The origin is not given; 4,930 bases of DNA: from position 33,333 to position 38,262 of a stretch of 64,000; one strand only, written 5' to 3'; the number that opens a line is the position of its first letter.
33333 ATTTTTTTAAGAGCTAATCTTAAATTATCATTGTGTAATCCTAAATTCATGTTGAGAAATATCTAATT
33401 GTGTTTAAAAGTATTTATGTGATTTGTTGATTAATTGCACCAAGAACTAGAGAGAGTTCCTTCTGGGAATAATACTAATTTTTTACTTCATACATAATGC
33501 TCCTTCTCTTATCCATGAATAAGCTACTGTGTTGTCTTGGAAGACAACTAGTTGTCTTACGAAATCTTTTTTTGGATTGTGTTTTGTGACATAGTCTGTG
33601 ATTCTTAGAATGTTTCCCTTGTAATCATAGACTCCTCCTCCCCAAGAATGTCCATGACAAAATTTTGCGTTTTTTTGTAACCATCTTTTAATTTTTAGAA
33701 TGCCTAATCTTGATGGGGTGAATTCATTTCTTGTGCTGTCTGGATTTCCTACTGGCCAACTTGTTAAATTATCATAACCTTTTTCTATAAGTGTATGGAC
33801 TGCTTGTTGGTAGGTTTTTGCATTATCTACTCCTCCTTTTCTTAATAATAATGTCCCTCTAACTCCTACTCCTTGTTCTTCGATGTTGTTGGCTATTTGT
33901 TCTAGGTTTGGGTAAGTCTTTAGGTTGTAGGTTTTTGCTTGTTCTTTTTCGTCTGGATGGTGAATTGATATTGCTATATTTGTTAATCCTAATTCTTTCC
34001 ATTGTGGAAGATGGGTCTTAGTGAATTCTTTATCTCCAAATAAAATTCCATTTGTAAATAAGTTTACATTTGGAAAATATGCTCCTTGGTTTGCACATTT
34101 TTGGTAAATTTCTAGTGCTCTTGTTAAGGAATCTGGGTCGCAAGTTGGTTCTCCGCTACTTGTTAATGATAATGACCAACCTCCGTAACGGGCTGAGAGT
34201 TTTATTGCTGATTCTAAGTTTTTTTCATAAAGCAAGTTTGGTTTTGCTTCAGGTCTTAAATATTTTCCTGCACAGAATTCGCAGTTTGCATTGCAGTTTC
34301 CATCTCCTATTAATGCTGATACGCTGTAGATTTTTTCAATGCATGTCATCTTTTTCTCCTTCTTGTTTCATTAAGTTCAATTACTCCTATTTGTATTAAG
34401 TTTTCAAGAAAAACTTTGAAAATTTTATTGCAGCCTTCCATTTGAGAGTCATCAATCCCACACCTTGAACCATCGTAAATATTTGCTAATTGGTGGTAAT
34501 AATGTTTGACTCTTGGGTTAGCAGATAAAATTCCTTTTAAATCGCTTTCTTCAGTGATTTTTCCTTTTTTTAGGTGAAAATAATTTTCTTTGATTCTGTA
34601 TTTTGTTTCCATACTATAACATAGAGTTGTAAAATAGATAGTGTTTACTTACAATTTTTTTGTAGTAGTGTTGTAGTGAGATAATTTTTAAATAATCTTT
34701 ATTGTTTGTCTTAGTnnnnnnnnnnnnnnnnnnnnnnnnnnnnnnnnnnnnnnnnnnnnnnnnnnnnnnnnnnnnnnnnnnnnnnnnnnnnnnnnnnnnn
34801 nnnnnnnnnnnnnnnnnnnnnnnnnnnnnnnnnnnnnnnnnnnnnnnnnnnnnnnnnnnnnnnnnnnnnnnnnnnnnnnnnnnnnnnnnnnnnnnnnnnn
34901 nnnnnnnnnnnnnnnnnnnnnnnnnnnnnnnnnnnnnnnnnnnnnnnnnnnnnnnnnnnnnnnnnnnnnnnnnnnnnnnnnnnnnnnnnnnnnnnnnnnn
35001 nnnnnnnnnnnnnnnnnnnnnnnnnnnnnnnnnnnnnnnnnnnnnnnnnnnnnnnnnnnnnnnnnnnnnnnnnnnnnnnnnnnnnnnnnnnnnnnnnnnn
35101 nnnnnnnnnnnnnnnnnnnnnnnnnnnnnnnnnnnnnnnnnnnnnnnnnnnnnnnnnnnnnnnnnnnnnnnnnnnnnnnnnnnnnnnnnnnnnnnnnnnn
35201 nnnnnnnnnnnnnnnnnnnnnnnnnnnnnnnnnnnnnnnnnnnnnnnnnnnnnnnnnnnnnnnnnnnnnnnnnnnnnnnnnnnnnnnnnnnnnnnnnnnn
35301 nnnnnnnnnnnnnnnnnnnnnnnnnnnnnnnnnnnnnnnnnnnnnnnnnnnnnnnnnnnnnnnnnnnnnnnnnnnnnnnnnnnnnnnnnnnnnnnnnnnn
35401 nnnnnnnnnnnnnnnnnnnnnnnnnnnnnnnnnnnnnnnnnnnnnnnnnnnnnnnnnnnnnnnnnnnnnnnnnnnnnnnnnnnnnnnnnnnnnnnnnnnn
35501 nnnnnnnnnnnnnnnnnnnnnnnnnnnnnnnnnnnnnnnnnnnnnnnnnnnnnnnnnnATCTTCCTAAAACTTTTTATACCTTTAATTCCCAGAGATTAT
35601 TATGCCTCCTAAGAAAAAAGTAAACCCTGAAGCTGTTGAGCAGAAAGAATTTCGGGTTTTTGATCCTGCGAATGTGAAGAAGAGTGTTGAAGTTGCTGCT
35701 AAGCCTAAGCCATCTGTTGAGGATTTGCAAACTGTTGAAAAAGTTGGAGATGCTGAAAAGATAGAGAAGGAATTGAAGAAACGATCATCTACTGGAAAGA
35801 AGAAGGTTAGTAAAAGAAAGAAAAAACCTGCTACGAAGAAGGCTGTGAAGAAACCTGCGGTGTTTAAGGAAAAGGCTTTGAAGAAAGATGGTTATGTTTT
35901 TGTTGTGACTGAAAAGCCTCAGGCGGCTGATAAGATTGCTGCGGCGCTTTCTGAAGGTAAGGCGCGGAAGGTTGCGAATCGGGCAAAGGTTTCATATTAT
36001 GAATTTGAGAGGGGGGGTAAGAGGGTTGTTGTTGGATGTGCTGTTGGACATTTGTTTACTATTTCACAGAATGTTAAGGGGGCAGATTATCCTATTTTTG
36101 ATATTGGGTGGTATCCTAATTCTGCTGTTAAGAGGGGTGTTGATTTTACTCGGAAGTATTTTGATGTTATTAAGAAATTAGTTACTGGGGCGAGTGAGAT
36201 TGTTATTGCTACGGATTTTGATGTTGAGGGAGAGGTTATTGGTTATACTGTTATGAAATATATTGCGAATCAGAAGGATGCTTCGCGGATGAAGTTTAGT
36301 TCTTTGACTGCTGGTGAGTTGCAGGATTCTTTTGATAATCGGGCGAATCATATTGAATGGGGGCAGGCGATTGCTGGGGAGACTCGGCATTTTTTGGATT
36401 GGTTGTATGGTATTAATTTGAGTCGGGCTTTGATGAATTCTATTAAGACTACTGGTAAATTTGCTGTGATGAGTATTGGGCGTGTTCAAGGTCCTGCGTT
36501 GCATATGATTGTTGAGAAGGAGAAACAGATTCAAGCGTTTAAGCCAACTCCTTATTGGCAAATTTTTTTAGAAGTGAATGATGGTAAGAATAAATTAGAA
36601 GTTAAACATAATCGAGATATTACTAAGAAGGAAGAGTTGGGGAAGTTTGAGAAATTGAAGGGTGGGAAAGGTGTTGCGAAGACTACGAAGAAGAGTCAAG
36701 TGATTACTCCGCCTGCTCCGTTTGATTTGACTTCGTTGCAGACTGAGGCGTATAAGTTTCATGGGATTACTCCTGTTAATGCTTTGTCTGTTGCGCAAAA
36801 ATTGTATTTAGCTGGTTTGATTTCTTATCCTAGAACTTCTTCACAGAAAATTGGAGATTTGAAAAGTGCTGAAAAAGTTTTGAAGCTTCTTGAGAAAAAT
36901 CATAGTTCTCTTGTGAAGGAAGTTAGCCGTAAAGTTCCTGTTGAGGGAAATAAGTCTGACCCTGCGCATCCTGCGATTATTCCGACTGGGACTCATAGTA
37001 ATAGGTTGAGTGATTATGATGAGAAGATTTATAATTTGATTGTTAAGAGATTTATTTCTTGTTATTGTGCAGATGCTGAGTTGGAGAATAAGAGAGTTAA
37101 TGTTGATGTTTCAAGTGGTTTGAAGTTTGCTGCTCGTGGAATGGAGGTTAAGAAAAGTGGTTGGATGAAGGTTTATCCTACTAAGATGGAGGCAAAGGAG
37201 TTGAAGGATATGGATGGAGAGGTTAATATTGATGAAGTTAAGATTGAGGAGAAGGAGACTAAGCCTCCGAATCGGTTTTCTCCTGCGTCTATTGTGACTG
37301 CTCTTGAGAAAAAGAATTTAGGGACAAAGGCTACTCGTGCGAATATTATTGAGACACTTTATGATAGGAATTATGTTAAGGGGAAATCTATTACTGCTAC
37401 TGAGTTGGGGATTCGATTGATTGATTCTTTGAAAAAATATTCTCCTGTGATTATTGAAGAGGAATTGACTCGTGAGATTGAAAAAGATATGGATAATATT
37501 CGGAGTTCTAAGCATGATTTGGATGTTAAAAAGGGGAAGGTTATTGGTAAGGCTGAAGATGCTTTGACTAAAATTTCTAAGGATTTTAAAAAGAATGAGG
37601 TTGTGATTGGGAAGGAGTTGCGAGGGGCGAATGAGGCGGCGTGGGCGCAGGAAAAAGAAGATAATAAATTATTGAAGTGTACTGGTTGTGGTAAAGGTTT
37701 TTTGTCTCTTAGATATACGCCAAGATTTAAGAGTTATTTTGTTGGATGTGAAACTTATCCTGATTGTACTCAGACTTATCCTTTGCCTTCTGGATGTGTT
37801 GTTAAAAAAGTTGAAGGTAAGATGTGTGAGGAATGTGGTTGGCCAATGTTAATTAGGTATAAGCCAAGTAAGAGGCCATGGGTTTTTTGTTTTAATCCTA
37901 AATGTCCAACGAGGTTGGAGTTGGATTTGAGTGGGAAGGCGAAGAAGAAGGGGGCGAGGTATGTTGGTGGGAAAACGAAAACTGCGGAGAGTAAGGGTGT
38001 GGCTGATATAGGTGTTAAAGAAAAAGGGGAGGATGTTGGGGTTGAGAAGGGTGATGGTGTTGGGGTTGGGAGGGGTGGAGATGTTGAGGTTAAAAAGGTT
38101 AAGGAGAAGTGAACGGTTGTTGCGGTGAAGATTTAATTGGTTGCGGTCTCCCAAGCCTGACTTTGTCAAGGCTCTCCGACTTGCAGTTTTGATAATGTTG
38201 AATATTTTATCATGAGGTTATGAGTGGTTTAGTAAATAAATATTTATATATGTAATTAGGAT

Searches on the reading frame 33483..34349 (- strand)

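Call 76: search_protein_families(library=pfam, proteins=[window:33483-34349:-], max_evalue=0.001)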
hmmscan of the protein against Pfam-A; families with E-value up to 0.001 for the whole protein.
window:33483-34349:- (288 aa): 1 family
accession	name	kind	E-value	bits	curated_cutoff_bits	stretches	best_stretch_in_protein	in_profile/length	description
PF04055.27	Radical_SAM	-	1.7e-10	41.8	29.5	1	18-160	6-140/166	Radical SAM superfamily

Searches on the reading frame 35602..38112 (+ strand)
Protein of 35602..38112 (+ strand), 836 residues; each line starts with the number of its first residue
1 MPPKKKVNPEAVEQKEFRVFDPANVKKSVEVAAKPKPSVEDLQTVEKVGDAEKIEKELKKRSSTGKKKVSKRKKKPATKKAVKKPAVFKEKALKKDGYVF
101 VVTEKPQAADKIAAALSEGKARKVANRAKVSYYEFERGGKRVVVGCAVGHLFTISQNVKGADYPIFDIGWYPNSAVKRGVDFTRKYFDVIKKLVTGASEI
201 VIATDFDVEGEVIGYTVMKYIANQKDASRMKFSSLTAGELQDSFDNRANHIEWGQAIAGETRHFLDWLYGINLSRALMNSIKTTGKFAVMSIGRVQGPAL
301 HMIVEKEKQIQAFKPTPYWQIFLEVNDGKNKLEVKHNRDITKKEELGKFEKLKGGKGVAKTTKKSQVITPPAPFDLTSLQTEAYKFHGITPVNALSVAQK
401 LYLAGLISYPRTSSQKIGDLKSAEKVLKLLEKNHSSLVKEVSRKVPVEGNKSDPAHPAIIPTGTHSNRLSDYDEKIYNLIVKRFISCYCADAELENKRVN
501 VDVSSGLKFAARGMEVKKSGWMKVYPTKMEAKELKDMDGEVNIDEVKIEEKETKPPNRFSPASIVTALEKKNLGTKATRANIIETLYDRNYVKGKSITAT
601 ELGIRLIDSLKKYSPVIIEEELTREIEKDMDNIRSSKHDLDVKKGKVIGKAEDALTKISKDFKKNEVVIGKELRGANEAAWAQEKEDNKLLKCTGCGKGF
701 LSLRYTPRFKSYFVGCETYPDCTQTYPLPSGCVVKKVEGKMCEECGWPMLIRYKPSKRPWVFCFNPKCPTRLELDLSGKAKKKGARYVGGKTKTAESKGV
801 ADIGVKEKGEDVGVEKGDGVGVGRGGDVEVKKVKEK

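Call 52: search_protein_families(library=pfam, proteins=[window:35602-38112:+], max_evalue=0.001)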
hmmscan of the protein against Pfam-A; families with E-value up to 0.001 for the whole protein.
window:35602-38112:+ (836 aa): 3 families
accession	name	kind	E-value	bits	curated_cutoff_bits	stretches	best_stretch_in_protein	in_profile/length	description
PF01131.25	Topoisom_bac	-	1.5e-108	363.9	35.1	1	256-639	7-405/411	DNA topoisomerase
PF01751.28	Toprim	-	6.2e-11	42.8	23.1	1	101-234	3-95/96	Toprim domain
PF01396.24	Zn_ribbon_Top1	-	8.7e-07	29.1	32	1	692-730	3-38/39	Topoisomerase DNA binding C4 zinc finger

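Call 55: find_homologous_proteins(query=window:35602-38112:+, max_evalue=1e-100)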
Query window:35602-38112:+ (836 aa): 6374 proteins with E <= 1e-100 among 8000 candidates; the best 120 are listed.
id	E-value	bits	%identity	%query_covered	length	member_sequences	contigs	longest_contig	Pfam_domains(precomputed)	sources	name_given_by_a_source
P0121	0.0e+0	1867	100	100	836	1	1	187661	PF01396.25,PF01131.26,PF01751.29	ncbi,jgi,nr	ncbi:DNA topoisomerase I [archaeon]|jgi:DNA topoisomerase I|nr:DNA topoisomerase I [archaeon]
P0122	0.0e+0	1589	87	99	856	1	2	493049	PF01396.25,PF01131.26,PF01751.29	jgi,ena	jgi:DNA topoisomerase I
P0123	0.0e+0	1453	80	96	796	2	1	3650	PF01396.25,PF01131.26,PF01751.29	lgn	-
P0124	0.0e+0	1437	79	97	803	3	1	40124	PF01396.25,PF01131.26,PF01751.29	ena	-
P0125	0.0e+0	1410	78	96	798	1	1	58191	PF01396.25,PF01131.26,PF01751.29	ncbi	-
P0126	0.0e+0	1393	79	94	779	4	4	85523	PF01396.25,PF01131.26,PF01751.29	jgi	jgi:DNA topoisomerase I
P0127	0.0e+0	1216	68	95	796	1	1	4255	PF01396.25,PF01131.26,PF01751.29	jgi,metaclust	metaclust:\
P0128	0.0e+0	1191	68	94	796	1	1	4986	PF01396.25,PF01131.26,PF01751.29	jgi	-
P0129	0.0e+0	1188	67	95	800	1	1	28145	PF01396.25,PF01131.26,PF01751.29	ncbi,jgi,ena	-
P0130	0.0e+0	1177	67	94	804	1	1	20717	PF01396.25,PF01131.26,PF01751.29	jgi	-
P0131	0.0e+0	1152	65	96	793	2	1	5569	PF01396.25,PF01131.26,PF01751.29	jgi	jgi:DNA topoisomerase I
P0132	0.0e+0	1151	66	94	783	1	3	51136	PF01396.25,PF01131.26,PF01751.29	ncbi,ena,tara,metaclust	tara:strand:+ start:19944 stop:22295 length:2352 start_codon:yes stop_codon:yes gene_type:complete|m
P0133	0.0e+0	1148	66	94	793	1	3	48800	PF01396.25,PF01131.26,PF01751.29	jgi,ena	jgi:DNA topoisomerase I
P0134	0.0e+0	1144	64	96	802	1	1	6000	PF01396.25,PF01131.26,PF01751.29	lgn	-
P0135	0.0e+0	1143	63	96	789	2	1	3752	PF01396.25,PF01131.26,PF01751.29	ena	-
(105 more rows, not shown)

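Call 56: find_encoding_contigs(protein=P0122, flank=10000, max_places=3)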
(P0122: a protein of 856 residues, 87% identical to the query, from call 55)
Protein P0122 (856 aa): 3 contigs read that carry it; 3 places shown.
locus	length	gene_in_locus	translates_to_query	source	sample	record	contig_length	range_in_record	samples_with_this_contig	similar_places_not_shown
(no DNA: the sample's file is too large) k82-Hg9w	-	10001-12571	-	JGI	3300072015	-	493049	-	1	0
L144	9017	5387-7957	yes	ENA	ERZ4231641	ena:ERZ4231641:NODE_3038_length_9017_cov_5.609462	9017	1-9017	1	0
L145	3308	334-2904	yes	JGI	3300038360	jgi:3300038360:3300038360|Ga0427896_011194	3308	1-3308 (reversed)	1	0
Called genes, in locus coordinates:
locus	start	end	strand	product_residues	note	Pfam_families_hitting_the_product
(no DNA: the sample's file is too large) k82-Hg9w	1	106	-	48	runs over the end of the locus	-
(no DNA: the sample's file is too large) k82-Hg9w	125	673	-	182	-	-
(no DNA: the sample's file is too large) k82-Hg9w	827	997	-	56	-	-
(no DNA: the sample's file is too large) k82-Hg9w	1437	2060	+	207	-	-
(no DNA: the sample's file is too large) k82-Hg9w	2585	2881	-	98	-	-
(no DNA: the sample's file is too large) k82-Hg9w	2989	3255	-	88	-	PF14947:HTH_45 (faint), PF13463:HTH_27 (weak), PF22665:WHD_DUF6293 (weak)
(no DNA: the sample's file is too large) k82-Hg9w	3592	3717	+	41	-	-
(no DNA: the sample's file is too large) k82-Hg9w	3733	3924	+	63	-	-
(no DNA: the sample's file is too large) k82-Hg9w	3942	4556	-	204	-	-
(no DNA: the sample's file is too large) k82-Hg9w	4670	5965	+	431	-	PF02403:Seryl_tRNA_N, PF00587:tRNA-synt_2b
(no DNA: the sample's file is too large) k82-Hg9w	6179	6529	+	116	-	-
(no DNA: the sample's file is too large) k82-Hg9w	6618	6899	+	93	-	-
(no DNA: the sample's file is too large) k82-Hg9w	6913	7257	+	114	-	-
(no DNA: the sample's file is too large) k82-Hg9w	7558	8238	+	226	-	PF01255:Prenyltransf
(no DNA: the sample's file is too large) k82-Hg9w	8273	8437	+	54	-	-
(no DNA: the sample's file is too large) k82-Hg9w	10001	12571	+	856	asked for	PF01751:Toprim, PF01131:Topoisom_bac, PF01396:Zn_ribbon_Top1 (faint)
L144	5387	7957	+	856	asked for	PF01751:Toprim, PF01131:Topoisom_bac, PF01396:Zn_ribbon_Top1 (faint)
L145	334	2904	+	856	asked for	PF01751:Toprim, PF01131:Topoisom_bac, PF01396:Zn_ribbon_Top1 (faint)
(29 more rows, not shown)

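Call 57: find_encoding_contigs(protein=P0126, flank=10000, max_places=3)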
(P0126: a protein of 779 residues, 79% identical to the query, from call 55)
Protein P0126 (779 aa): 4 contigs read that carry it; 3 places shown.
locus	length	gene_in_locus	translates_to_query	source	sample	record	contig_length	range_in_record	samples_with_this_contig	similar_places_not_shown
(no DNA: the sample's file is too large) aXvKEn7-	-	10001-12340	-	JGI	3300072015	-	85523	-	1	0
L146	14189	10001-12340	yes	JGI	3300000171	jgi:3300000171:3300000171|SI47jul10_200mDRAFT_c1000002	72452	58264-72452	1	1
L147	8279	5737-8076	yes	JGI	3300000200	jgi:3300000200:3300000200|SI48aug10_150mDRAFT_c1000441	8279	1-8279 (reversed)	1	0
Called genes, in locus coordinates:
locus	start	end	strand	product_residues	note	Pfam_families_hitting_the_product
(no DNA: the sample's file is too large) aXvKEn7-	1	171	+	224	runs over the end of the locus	-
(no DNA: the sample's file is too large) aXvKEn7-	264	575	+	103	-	PF01096:Zn_ribbon_TFIIS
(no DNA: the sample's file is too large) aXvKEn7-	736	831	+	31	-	-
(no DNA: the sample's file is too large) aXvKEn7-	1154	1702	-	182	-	-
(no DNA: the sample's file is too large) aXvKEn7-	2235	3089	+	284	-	-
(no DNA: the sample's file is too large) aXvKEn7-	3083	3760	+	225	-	PF00730:HhH-GPD, PF00633:HHH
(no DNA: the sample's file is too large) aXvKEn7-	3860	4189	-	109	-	-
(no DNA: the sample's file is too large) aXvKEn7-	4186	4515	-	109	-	-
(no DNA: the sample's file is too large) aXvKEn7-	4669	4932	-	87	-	-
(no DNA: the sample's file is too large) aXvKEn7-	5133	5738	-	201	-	-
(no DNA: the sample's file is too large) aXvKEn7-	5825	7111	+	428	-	PF02403:Seryl_tRNA_N, PF00587:tRNA-synt_2b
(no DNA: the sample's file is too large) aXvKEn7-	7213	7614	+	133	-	-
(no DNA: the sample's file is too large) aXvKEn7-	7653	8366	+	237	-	PF01255:Prenyltransf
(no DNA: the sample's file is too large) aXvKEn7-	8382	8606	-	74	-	-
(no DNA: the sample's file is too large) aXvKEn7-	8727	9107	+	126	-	PF05014:Nuc_deoxyrib_tr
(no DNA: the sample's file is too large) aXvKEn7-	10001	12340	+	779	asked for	PF01751:Toprim, PF01131:Topoisom_bac, PF01396:Zn_ribbon_Top1 (weak)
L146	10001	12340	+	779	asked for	PF01751:Toprim, PF01131:Topoisom_bac, PF01396:Zn_ribbon_Top1 (weak)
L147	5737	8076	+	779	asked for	PF01751:Toprim, PF01131:Topoisom_bac, PF01396:Zn_ribbon_Top1 (weak)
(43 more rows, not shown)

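Call 70: find_encoding_contigs(protein=P0124, flank=10000, max_places=3)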
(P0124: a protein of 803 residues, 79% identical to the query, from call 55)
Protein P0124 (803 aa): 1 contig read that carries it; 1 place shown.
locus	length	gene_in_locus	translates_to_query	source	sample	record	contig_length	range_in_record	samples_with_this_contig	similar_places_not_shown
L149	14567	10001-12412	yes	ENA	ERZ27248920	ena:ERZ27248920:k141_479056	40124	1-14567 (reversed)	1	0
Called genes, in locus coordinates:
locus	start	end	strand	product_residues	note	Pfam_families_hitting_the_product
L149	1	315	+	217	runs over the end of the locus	PF22175:Ogg-HhH (weak), PF00730:HhH-GPD, PF00633:HHH (weak)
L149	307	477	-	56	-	-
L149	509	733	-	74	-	-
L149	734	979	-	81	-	-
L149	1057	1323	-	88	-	PF13463:HTH_27 (weak), PF22665:WHD_DUF6293 (weak)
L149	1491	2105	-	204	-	-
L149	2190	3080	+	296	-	-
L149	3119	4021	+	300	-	PF00924:MS_channel_2nd, PF21082:MS_channel_3rd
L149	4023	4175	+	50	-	PF11295:DUF3096 (weak)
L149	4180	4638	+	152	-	PF09835:DUF2062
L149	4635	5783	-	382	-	PF01544:CorA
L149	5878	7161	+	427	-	PF02403:Seryl_tRNA_N, PF00587:tRNA-synt_2b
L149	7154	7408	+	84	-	-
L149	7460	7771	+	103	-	-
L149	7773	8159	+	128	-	-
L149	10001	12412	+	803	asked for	PF01751:Toprim, PF01131:Topoisom_bac, PF01396:Zn_ribbon_Top1 (weak)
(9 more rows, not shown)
